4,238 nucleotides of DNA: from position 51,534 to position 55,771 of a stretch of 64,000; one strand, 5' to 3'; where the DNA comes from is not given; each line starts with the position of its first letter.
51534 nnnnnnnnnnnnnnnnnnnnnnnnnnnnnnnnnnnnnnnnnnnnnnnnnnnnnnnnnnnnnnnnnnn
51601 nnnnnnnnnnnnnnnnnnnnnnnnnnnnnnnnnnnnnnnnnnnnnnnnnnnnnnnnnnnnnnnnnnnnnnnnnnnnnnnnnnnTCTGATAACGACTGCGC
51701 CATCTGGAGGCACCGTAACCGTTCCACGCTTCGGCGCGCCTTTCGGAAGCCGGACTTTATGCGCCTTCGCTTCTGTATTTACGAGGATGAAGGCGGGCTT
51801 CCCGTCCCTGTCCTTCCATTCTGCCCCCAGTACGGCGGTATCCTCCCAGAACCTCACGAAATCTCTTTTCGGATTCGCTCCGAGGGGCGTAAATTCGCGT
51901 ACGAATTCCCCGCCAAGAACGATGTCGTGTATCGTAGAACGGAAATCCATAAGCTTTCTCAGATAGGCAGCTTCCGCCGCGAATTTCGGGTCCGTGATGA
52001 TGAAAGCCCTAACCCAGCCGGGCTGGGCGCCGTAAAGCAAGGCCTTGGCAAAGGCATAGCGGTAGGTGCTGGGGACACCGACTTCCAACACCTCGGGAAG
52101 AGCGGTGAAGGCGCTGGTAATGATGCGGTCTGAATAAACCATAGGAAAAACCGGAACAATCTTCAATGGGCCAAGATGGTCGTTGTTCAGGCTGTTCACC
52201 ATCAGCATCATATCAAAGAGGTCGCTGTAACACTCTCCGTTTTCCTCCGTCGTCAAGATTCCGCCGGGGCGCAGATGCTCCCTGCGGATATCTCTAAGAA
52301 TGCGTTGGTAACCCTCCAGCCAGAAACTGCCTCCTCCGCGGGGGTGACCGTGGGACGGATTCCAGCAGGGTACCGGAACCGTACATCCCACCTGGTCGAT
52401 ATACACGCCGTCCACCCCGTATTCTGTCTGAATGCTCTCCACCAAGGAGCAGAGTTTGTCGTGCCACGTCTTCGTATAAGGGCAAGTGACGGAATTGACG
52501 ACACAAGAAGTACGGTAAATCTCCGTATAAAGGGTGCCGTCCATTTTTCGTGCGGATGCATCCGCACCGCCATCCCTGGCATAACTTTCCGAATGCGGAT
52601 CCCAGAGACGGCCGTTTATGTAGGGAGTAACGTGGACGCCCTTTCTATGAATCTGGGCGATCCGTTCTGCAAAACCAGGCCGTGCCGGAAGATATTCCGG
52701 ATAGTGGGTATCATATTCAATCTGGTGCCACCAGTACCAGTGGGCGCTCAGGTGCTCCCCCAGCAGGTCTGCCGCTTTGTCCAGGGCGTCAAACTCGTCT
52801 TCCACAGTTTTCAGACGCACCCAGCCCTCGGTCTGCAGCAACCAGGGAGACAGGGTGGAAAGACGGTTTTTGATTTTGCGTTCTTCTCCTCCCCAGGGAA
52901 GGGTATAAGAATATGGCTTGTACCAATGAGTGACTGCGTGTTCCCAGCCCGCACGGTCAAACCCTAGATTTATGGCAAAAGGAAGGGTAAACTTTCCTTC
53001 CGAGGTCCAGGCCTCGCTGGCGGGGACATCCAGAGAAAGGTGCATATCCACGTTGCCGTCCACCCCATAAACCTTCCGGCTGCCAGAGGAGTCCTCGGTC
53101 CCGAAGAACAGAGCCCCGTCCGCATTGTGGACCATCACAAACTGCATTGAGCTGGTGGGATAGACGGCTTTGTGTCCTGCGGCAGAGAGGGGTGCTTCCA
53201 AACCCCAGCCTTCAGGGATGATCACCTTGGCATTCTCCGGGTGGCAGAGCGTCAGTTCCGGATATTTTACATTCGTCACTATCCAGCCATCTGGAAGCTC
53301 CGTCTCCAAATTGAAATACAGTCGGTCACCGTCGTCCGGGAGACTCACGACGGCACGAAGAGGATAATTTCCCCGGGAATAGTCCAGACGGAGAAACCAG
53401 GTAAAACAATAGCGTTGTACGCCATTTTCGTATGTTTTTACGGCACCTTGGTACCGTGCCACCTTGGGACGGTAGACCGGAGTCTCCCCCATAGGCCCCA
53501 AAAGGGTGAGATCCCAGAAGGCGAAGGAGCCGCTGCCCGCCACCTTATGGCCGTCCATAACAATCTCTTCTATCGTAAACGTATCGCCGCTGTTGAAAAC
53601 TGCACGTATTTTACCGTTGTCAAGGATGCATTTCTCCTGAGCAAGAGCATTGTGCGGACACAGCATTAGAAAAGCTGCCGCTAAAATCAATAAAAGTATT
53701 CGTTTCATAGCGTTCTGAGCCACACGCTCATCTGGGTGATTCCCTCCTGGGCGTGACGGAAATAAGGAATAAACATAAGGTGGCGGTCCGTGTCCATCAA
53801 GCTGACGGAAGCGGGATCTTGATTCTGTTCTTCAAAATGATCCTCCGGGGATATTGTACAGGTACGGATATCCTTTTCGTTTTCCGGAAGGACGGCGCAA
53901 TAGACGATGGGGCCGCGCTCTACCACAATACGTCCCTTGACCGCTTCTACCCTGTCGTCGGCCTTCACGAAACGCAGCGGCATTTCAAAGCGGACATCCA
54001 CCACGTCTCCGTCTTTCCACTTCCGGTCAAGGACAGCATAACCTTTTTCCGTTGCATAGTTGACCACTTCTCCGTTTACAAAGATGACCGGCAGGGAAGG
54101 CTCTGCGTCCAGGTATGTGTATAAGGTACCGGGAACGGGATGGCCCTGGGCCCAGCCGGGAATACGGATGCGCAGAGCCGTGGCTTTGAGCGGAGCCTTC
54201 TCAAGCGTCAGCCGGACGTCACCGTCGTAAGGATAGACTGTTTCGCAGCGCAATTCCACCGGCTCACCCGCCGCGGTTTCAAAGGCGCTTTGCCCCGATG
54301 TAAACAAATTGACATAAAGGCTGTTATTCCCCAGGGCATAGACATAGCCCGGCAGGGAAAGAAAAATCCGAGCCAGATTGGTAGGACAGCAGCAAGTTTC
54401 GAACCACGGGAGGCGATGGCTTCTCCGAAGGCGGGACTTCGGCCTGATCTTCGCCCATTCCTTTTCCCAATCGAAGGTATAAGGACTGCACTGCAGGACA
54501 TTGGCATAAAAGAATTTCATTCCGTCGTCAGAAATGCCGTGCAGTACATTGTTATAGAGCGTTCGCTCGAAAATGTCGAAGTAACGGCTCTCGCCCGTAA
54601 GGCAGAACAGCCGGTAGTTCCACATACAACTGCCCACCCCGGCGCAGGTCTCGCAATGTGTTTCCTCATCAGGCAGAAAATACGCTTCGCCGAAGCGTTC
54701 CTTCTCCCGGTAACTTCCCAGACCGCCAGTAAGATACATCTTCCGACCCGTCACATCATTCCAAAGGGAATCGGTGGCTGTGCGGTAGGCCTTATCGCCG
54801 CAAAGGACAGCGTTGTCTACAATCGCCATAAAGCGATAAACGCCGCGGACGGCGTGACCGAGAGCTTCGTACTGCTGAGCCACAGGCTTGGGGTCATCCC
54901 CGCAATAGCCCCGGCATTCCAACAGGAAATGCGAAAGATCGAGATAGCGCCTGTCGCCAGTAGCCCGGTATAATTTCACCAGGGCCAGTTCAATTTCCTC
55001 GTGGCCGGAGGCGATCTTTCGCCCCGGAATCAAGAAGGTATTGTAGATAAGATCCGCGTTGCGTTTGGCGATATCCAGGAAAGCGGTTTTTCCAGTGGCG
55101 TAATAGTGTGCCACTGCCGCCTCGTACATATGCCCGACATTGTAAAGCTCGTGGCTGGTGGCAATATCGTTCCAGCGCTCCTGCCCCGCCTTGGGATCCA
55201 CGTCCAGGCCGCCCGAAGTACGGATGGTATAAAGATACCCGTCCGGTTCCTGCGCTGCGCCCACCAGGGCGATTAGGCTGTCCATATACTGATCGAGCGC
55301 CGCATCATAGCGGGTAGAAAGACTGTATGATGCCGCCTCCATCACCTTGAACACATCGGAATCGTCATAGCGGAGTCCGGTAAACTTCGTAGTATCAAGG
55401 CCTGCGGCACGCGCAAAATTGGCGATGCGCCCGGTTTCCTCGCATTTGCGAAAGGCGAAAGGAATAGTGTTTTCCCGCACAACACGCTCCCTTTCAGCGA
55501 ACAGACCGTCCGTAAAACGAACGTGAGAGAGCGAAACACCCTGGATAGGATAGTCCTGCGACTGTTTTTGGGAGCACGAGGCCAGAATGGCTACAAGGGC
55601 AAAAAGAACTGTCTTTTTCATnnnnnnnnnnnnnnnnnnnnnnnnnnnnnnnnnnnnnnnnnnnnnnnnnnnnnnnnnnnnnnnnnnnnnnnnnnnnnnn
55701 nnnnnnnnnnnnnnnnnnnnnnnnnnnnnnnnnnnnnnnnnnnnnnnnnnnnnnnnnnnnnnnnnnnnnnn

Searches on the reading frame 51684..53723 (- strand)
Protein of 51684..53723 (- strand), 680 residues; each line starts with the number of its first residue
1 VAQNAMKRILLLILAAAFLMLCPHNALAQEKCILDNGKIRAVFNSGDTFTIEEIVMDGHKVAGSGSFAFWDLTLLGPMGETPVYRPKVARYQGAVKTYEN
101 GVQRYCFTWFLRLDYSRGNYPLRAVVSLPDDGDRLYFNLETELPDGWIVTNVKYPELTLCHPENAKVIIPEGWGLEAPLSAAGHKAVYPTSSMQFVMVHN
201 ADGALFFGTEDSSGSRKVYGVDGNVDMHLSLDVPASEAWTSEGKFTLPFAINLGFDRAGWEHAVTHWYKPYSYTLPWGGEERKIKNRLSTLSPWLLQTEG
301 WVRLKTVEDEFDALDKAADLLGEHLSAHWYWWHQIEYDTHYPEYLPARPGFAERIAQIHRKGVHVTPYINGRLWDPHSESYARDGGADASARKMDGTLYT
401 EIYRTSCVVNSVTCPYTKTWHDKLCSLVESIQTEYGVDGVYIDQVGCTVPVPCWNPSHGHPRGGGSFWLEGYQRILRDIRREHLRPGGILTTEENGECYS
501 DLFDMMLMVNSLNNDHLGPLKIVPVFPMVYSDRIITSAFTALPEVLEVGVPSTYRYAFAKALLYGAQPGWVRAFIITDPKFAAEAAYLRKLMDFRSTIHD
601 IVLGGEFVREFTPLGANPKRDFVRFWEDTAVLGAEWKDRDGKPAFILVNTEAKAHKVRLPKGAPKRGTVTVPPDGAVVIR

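Call 8: search_protein_families(library=pfam, proteins=[window:51684-53723:-], max_evalue=0.001)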
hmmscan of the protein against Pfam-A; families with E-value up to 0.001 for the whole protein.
window:51684-53723:- (680 aa): 1 family
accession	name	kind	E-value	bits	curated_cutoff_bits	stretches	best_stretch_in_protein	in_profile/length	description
PF19773.5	DUF6259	-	8.8e-84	281.6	28.7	1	245-538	1-297/300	Domain of unknown function (DUF6259)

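Call 93: search_protein_families(library=ncbifam, proteins=[window:51684-53723:-], max_evalue=0.00001)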
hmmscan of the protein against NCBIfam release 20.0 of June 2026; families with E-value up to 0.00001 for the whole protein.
window:51684-53723:- (680 aa): 0 families

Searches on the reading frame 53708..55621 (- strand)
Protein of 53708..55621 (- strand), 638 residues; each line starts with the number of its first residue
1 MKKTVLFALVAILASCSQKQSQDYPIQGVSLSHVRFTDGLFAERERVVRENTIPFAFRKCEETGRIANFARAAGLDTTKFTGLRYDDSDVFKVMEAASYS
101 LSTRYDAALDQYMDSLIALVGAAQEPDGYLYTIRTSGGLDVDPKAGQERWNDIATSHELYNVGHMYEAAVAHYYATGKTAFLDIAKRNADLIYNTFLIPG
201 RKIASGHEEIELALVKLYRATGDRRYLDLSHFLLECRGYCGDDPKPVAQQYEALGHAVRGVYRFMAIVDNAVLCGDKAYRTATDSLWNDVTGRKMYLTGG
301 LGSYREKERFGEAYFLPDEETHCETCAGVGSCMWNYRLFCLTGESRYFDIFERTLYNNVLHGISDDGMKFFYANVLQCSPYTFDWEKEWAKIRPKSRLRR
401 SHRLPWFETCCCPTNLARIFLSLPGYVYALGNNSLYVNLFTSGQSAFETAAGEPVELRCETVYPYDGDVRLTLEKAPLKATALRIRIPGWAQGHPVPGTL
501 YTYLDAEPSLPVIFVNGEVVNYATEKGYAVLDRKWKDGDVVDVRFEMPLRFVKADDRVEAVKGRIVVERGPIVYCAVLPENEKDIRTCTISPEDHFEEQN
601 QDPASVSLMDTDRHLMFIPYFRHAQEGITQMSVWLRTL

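Call 8: search_protein_families(library=pfam, proteins=[window:53708-55621:-], max_evalue=0.001)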
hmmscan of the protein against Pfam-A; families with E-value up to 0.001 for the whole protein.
window:53708-55621:- (638 aa): 3 families
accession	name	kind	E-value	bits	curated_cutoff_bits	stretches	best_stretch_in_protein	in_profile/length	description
PF07944.18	Beta-AFase-like_GH127_cat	-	2.9e-93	313.3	24.9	1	33-423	1-374/376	Beta-L-arabinofuranosidase, GH127 catalytic domain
PF20736.2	Glyco_hydro127M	-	4.4e-18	65.6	24.2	1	435-547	2-95/95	Beta-L-arabinofuranosidase, GH127 middle domain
PF20737.2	Glyco_hydro127C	-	6e-15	55.2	23.7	1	550-636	2-71/71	Glycoside hydrolase family 127 C-terminal domain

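Call 93: search_protein_families(library=ncbifam, proteins=[window:53708-55621:-], max_evalue=0.00001)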
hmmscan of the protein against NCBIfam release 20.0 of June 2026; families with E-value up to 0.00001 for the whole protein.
window:53708-55621:- (638 aa): 1 family
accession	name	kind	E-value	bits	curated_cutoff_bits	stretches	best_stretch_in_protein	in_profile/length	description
NF049879.1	AcerHdlse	equivalog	1.8e-120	403.3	950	1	18-602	10-595/657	aceric acid hydrolase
